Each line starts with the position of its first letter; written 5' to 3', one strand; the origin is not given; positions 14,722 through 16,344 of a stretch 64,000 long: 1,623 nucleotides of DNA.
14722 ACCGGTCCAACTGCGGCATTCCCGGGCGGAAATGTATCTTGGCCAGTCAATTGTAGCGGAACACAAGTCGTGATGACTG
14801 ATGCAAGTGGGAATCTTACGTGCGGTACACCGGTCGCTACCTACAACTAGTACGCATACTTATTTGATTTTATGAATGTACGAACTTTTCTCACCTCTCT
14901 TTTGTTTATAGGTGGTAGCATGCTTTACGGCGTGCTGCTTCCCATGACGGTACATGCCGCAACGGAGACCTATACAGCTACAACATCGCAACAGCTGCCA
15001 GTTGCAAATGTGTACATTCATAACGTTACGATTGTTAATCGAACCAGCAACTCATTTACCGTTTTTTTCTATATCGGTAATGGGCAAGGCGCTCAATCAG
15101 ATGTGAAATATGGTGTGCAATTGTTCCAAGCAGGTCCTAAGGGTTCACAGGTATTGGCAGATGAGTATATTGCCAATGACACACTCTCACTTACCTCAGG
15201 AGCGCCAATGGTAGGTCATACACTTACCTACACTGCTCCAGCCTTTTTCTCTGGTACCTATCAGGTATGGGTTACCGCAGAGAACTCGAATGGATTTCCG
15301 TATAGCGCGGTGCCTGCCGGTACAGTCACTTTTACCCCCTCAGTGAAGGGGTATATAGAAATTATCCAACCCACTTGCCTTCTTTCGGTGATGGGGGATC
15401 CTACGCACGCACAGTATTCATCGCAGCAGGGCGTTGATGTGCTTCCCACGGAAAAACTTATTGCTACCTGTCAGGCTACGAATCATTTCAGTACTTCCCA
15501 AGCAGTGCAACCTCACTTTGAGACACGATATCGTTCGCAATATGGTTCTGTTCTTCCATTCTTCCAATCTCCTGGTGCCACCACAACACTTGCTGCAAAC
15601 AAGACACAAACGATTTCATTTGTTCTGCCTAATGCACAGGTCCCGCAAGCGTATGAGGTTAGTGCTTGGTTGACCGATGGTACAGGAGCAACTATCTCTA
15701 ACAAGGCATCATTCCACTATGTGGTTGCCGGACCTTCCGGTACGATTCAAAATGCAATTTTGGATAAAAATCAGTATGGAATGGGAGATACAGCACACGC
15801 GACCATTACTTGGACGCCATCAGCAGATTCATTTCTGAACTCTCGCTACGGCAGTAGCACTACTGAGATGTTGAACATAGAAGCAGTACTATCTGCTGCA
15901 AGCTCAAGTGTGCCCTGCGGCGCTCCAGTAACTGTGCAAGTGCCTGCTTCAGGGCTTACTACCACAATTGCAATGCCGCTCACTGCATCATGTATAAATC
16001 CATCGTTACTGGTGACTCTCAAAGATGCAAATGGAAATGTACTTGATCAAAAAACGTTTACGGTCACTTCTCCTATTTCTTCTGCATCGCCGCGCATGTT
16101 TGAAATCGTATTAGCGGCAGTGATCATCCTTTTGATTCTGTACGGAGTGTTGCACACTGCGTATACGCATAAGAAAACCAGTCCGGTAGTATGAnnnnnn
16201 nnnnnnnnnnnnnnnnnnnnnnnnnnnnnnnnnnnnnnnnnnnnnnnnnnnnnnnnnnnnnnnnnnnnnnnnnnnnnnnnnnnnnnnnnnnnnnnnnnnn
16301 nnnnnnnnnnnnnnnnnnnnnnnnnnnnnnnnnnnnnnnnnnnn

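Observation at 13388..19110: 5.5-kb island of secreted, Cys/Gly-rich surface proteins splits fusA from tuf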

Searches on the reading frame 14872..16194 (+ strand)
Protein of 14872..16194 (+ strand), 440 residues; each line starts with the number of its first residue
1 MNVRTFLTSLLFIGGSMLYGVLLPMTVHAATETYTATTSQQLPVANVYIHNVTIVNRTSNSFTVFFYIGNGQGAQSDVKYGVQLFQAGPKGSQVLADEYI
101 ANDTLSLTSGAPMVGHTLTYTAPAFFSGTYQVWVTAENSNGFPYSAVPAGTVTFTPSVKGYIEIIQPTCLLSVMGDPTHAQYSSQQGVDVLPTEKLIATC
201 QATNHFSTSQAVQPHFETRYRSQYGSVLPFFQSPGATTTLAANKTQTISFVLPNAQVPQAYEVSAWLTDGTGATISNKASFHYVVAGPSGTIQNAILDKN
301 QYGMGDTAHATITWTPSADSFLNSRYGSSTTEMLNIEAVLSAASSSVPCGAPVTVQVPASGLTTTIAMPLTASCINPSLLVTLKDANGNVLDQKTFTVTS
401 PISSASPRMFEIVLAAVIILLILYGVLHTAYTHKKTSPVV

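Call 3: search_protein_families(library=pfam, proteins=[window:14872-16194:+], max_evalue=1)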
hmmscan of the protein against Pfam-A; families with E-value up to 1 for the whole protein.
window:14872-16194:+ (440 aa): 1 family
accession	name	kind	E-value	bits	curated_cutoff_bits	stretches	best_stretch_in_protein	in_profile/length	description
PF17963.7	Big_9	-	0.78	11.1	23.6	1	93-146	22-80/89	Bacterial Ig domain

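Call 14: search_protein_families(library=ncbifam, proteins=[window:14872-16194:+], max_evalue=1)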
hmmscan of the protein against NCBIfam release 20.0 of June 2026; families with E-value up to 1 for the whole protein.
window:14872-16194:+ (440 aa): 1 family
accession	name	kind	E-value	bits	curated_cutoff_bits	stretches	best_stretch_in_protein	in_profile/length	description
NF011577.0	PRK15001.1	equivalog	0.031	13.1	468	1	220-280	144-206/378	23S rRNA (guanine(1835)-N(2))-methyltransferase RlmG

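Call 28: find_homologous_proteins(query=window:14872-16194:+, max_evalue=0.001)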
Query window:14872-16194:+ (440 aa): 6 proteins with E <= 0.001 among 8000 candidates.
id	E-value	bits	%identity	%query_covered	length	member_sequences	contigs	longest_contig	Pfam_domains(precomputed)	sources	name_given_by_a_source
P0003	1.7e-284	961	100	100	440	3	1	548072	-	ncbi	-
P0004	1.5e-152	526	59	100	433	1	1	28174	-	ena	-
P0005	2.9e-71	258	37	91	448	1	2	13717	-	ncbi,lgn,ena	-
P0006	3.8e-56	209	30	95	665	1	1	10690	-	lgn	-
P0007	1.4e-55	207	34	89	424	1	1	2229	-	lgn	-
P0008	2.9e-35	140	27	79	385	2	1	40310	-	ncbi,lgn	ncbi:MAG: hypothetical protein WC819_06200 [Parcubacteria group bacterium]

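Call 29: find_encoding_contigs(protein=P0004, flank=10000, max_places=2)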
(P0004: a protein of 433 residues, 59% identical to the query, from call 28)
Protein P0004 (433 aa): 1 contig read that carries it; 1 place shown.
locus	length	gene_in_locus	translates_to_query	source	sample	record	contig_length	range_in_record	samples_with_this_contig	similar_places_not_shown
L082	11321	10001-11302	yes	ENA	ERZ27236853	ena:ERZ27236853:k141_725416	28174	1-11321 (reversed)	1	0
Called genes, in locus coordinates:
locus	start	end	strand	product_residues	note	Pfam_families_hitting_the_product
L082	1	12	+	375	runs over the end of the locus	PF00162:PGK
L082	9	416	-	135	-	PF11969:DcpS_C, PF01230:HIT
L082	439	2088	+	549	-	PF01368:DHH, PF02272:DHHA1, PF17768:RecJ_OB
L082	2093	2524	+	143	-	PF00075:RNase_H, PF13456:RVT_3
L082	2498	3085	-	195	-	PF02777:Sod_Fe_C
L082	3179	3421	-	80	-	PF00830:Ribosomal_L28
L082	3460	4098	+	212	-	PF02163:Peptidase_M50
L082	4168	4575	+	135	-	PF00164:Ribosom_S12_S23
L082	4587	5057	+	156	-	PF00177:Ribosomal_S7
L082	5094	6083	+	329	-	PF01933:CofD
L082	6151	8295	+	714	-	PF00009:GTP_EFTU, PF03144:GTP_EFTU_D2, PF22042:EF-G_D2, PF14492:EFG_III, PF16658:RF3_C (weak), PF03764:EFG_IV, PF00679:EFG_C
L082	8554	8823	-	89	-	-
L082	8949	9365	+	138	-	-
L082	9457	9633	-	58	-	-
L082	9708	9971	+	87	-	-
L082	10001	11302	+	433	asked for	-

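Call 30: find_encoding_contigs(protein=P0005, flank=10000, max_places=2)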
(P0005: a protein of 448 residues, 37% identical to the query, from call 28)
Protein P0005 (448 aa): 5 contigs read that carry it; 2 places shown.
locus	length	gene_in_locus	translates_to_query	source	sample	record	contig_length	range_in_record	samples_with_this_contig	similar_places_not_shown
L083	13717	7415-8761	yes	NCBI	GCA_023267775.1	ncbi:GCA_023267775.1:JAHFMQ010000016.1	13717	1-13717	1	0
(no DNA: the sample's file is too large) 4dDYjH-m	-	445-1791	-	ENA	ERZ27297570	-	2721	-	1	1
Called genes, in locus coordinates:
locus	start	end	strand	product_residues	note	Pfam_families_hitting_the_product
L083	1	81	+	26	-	?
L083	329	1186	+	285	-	PF13292:DXP_synthase_N, PF00456:Transketolase_N, PF00676:E1_dh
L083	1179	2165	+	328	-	PF02779:Transket_pyr, PF02780:Transketolase_C, PF22613:Transketolase_C_1 (weak)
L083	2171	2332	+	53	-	-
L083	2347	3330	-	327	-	PF00294:PfkB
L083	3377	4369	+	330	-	PF00274:Glycolytic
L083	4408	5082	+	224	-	PF01386:Ribosomal_L25p, PF14693:Ribosomal_TL5_C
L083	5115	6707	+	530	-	PF23649:FKBP15 (weak)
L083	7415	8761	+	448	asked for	-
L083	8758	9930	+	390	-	-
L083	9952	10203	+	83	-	PF01197:Ribosomal_L31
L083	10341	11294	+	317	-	PF03462:PCRF, PF00472:RF-1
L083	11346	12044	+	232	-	PF00318:Ribosomal_S2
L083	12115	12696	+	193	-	PF00889:EF_TS, PF25025:EF-Ts_N (faint)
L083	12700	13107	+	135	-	-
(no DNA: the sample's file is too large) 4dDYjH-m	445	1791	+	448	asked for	-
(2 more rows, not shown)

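Call 31: find_encoding_contigs(protein=P0006, flank=10000, max_places=2)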
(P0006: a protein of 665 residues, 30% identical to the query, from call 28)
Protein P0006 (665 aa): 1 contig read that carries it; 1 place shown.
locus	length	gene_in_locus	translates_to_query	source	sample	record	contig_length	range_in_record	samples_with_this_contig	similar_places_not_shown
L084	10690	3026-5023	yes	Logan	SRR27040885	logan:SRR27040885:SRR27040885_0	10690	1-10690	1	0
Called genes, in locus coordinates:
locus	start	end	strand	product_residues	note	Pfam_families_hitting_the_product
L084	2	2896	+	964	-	?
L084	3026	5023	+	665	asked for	-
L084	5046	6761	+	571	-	PF05157:MshEN, PF00437:T2SSE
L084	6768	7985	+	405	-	PF00482:T2SSF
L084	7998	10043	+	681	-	-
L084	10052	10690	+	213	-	?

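Call 32: find_encoding_contigs(protein=P0008, flank=10000, max_places=2)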
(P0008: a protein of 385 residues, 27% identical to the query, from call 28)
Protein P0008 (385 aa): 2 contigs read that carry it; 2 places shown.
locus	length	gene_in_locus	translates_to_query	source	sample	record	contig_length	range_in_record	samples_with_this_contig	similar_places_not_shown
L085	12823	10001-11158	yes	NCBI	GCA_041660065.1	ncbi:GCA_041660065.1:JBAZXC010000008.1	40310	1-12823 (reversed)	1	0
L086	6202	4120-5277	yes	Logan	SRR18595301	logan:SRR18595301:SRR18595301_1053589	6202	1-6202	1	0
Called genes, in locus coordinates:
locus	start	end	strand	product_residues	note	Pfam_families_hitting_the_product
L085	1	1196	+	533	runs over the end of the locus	PF00146:NADHdh, PF00420:Oxidored_q2 (weak)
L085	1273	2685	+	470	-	PF00361:Proton_antipo_M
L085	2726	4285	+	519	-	PF00329:Complex1_30kDa, PF00374:NiFeSe_Hases, PF00346:Complex1_49kDa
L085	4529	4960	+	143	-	PF00293:NUDIX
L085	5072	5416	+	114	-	-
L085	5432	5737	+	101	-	PF09876:DUF2103 (weak)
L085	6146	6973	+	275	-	-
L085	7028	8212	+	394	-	PF00232:Glyco_hydro_1, PF02449:Glyco_hydro_42 (faint), PF00232:Glyco_hydro_1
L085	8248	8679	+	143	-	PF02590:SPOUT_MTase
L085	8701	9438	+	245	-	PF00588:SpoU_methylase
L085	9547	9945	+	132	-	-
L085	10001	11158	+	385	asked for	-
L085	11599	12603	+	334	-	-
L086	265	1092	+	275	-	-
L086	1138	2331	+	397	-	PF00232:Glyco_hydro_1, PF02449:Glyco_hydro_42 (faint), PF00232:Glyco_hydro_1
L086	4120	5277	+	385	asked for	-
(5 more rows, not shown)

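Call 61: predict_structure(alignment_id=A3)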
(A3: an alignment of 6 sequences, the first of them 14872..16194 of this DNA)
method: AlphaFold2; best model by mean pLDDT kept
length: 440 residues; sequences in the alignment: 6
mean_pLDDT: 78.7   pTM: 0.67
mean pLDDT of the five models: 78.7, 77.3, 75.9, 75.8, 75.5
residues with pLDDT >= 90: 156; 70-90: 188; 50-70: 40; < 50: 56
segments of 3 or more residues with pLDDT < 50: 1-5, 9-44, 401-409, 436-440
pLDDT, mean of each block of 10 residues (from residue 1): 47 43 32 26 63 92 94 81 87 86 83 90 90 89 86 90 93 88 86 90 96 91 80 76 95 85 91 90 84 83 91 71 61 83 83 85 87 89 88 78 41 74 77 47
secondary structure, 60 per line:
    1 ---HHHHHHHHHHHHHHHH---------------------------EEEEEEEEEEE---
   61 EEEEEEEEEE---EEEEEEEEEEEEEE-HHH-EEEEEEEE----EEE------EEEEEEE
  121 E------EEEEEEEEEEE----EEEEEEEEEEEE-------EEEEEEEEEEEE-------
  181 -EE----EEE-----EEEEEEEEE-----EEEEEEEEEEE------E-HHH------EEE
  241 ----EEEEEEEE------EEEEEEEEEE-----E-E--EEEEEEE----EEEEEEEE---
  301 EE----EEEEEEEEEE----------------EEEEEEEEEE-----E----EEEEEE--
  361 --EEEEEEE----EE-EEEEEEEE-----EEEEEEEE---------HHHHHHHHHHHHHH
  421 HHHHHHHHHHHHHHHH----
elements in order: H4-19 E47-57 E61-70 E74-87 E93-100 E105-107 E114-121 E128-138 E143-154 E162-173 E188-190 E196-204 E210-220 E238-240 E245-252 E259-268 E279-285 E290-297 E307-316 E333-342 E353-358 E363-369 E377-384 E390-397 H407-436
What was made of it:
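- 14872..16194 (+): P3, a 440-aa protein with a signal peptide, three Ig/FnIII-like beta-sandwiches, a C-terminal TM helix and a basic tail. AF2 pLDDT 78.7, pTM 0.67 (call 61).
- Checked: P3 has a C-terminal TM helix, predicted at residues 407-436 (call 61).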

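Call 63: fold_search(model_id=the predicted structure, library=pdb)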
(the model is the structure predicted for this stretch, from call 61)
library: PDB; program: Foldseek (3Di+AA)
matches with E <= 10: 1879; with E <= 0.001: 247
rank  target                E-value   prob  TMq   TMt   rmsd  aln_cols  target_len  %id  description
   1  4kkp_B                1.0e-07  1.00  0.24  0.35  10.6       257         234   15  Crystal structure of Vibrio cholerae RbmA (crystal form 2) (released 2013-05-22)
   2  4kkq_A                1.2e-07  1.00  0.24  0.37  10.1       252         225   16  Crystal structure of Vibrio cholerae RbmA (crystal form 1) (released 2013-05-22)
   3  5e4s                  1.7e-07  1.00  0.18  0.25  23.5       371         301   10  Crystal structure of mouse CNTN4 FN1-FN3 domains (released 2016-08-31)
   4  9fx2                  2.1e-07  1.00  0.23  0.11  23.3       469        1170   12  Structure of methylamine activated CD109 (released 2025-03-19)
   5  4kkp_A                2.5e-07  1.00  0.22  0.33  10.9       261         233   17  Crystal structure of Vibrio cholerae RbmA (crystal form 2) (released 2013-05-22)
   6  1evu_B                2.8e-07  1.00  0.20  0.13  20.8       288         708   11  HUMAN FACTOR XIII WITH CALCIUM BOUND IN THE ION SITE (released 2000-05-10)
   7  8ovb_A                2.8e-07  1.00  0.22  0.17  19.7       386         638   13  Human Complement C3b in complex with Trypanosoma brucei ISG65. (released 2024-02-14)
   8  5e55_A                3.2e-07  1.00  0.17  0.23  21.2       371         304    9  Crystal structure of mouse CNTN6 FN1-FN3 domains (released 2016-08-31)
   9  7sqc_T0               3.3e-07  1.00  0.18  0.15  42.0       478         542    9  Ciliary C1 central pair apparatus isolated from Chlamydomonas reinhardtii (released 2022-04-13)
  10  6xi3                  4.1e-07  1.00  0.18  0.20  30.0       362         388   15  Crystal structure of tetra-tandem repeat in extending region of large adhesion protein (released 2020-10-14)
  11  4kkq_B                4.3e-07  1.00  0.24  0.37  10.1       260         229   16  Crystal structure of Vibrio cholerae RbmA (crystal form 1) (released 2013-05-22)
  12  4kkr_A                4.5e-07  1.00  0.24  0.35  10.1       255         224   15  Crystal structure of Vibrio cholerae RbmA (crystal form 3) (released 2013-05-22)
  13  4be5_A                4.7e-07  1.00  0.25  0.39  10.3       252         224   15  V. cholera biofilm scaffolding protein RbmA (released 2013-12-18)
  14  3s3s_A                4.9e-07  1.00  0.20  0.16  40.5       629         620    8  Transglutaminase 2 in complex with a novel inhibitor (released 2012-06-06)
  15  1f13_B                5.2e-07  1.00  0.20  0.13  21.5       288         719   11  RECOMBINANT HUMAN CELLULAR COAGULATION FACTOR XIII (released 1998-08-12)
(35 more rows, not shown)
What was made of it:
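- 14872..16194 (+): Foldseek matches to RbmA, contactin FN domains and macroglobulin domains at E about 1e-7 (call 63).
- P3 is three Ig/FnIII sandwiches plus a TM helix (calls 61, 63).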

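Call 73: find_related_loci(query=A6, collection=metagenome_contigs, flank=8000)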
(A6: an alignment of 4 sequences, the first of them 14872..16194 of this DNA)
Query A6 (440 aa) in metagenome_contigs; peptide patterns used: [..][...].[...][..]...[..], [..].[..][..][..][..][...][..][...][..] (x = any residue, [..] = any of these).
234 stretches matched a pattern; 41 encode a relative of the query (tblastn E <= 1e-3); 41 distinct loci.
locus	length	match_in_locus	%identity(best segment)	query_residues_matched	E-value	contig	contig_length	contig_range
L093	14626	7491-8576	40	40-406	2e-69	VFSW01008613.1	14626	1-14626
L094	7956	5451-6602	36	7-400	4e-69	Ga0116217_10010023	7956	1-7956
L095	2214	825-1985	36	40-426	1e-69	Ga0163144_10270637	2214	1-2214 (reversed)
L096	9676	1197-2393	31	1-400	1e-66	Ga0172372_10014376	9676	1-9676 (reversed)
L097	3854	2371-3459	36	31-402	2e-65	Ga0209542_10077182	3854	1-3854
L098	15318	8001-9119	37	46-425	3e-63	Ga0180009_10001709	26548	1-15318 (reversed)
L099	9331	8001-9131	35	44-426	2e-63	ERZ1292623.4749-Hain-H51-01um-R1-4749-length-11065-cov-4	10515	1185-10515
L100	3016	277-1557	32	6-435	9e-64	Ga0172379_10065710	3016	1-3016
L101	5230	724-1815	36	24-400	4e-61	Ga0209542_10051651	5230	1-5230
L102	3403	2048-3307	32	3-428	4e-61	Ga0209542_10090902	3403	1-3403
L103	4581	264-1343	35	36-404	4e-61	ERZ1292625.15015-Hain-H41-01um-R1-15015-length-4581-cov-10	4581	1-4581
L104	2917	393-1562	33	17-408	4e-61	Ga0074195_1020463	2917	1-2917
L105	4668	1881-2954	36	35-398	2e-60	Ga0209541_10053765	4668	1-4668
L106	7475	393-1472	34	36-404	6e-58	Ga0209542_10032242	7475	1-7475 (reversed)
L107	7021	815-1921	34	39-414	9e-57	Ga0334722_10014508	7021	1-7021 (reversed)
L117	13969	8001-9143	35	49-435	4e-69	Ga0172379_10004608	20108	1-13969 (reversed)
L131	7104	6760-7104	30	17-129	1e-11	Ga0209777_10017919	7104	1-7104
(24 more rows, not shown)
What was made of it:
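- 14872..16194 (+): 41 further loci (call 73).
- Tried and rejected: A6 worked (call 73).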

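Call 88: search_protein_families(library=phrogs, proteins=[window:14872-16194:+], max_evalue=0.01)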
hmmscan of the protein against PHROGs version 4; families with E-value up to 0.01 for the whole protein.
window:14872-16194:+ (440 aa): 0 families

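Call 89: search_protein_families(library=padloc, proteins=[window:14872-16194:+], max_evalue=0.01)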
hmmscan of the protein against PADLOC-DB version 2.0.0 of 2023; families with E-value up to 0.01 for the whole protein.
window:14872-16194:+ (440 aa): 0 families
